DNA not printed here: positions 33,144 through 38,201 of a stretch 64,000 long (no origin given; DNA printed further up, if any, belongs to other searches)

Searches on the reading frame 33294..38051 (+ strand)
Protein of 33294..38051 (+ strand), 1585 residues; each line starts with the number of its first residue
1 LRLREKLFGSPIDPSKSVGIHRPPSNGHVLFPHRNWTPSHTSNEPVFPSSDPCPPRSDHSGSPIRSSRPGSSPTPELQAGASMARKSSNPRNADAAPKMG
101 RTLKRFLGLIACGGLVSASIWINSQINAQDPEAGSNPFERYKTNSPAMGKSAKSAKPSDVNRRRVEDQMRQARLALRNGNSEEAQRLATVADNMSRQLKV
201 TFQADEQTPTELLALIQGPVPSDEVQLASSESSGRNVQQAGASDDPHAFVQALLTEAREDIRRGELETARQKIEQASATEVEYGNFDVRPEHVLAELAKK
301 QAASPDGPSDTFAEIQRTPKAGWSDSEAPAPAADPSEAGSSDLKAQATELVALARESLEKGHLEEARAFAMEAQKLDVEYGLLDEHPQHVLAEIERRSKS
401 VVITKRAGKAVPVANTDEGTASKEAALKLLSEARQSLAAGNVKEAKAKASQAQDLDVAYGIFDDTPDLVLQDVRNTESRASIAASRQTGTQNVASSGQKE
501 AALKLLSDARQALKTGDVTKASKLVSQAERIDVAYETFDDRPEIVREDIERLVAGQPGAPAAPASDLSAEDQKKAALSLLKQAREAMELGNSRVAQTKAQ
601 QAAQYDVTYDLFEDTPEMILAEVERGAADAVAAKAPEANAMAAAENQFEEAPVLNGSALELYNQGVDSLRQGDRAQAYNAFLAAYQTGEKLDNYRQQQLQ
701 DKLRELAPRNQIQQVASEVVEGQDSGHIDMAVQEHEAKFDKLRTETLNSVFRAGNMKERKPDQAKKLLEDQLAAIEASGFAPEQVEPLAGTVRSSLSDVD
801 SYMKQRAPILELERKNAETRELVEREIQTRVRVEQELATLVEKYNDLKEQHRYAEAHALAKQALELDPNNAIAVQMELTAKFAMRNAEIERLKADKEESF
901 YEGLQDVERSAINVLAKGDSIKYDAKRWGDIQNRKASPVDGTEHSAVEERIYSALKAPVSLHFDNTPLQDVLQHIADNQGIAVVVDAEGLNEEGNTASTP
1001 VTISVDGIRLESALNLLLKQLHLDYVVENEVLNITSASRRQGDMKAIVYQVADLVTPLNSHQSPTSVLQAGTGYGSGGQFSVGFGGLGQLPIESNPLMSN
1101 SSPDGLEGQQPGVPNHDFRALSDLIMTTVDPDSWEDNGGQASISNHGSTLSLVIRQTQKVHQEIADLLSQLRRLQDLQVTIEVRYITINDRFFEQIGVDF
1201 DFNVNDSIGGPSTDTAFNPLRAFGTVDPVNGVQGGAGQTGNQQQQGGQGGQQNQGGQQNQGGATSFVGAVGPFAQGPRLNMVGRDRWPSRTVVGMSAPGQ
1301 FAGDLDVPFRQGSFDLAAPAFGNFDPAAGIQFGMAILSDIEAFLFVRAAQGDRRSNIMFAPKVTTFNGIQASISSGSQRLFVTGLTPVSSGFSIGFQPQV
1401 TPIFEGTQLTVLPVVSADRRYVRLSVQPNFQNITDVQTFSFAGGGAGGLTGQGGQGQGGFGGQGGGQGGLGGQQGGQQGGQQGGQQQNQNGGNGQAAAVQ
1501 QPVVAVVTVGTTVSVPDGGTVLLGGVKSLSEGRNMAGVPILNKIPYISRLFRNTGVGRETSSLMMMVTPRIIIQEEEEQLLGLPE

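Call 7: search_protein_families(library=pfam, proteins=[window:33294-38051:+], max_evalue=0.01)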
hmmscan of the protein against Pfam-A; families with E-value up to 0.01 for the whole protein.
window:33294-38051:+ (1585 aa): 2 families
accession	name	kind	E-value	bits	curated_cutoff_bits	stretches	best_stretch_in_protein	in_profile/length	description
PF00263.26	Secretin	-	1.1e-25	90.7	27.5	2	1491-1572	92-168/169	Bacterial type II and III secretion system protein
PF07660.19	STN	-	0.00046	20.4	28.4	0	957-985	14-42/52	Secretin and TonB N terminus short domain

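Call 47: search_protein_families(library=ncbifam, proteins=[window:33294-38051:+], max_evalue=0.01)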
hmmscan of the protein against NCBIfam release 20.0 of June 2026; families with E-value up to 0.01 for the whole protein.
window:33294-38051:+ (1585 aa): 8 families
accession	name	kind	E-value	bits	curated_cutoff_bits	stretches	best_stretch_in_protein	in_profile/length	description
TIGR02515.1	IV_pilus_PilQ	subfamily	5.4e-28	98.1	284.35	3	1487-1572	343-427/428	type IV pilus secretin PilQ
TIGR02517.1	type_II_gspD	equivalog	9.3e-24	83.8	351.35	3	1495-1577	513-595/600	type II secretion system secretin GspD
TIGR02519.1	pilus_MshL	equivalog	1.4e-20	73.5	250.2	2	1491-1572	209-290/290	pilus (MSHA type) biogenesis protein MshL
TIGR02516.1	type_III_yscC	equivalog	2.6e-15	55.9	238.45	2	1485-1572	377-461/463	type III secretion system outer membrane ring subunit SctC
NF010083.0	PRK13568.1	equivalog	1.1e-12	47.4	554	2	1509-1572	354-417/419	DNA uptake porin HofQ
NF042912.1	Amuc_1098_fam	equivalog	2.4e-10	39.1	750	1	1498-1572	722-796/805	Amuc_1098 family type IV pilus outer membrane protein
NF007851.2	PRK10560.1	exception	9.7e-10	37.8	598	1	1508-1573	345-410/412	DNA uptake porin HofQ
NF011873.0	PRK15346.1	equivalog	4.8e-06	25.5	524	1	1482-1556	409-478/499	EscC/YscC/HrcC family type III secretion system outer membrane ring protein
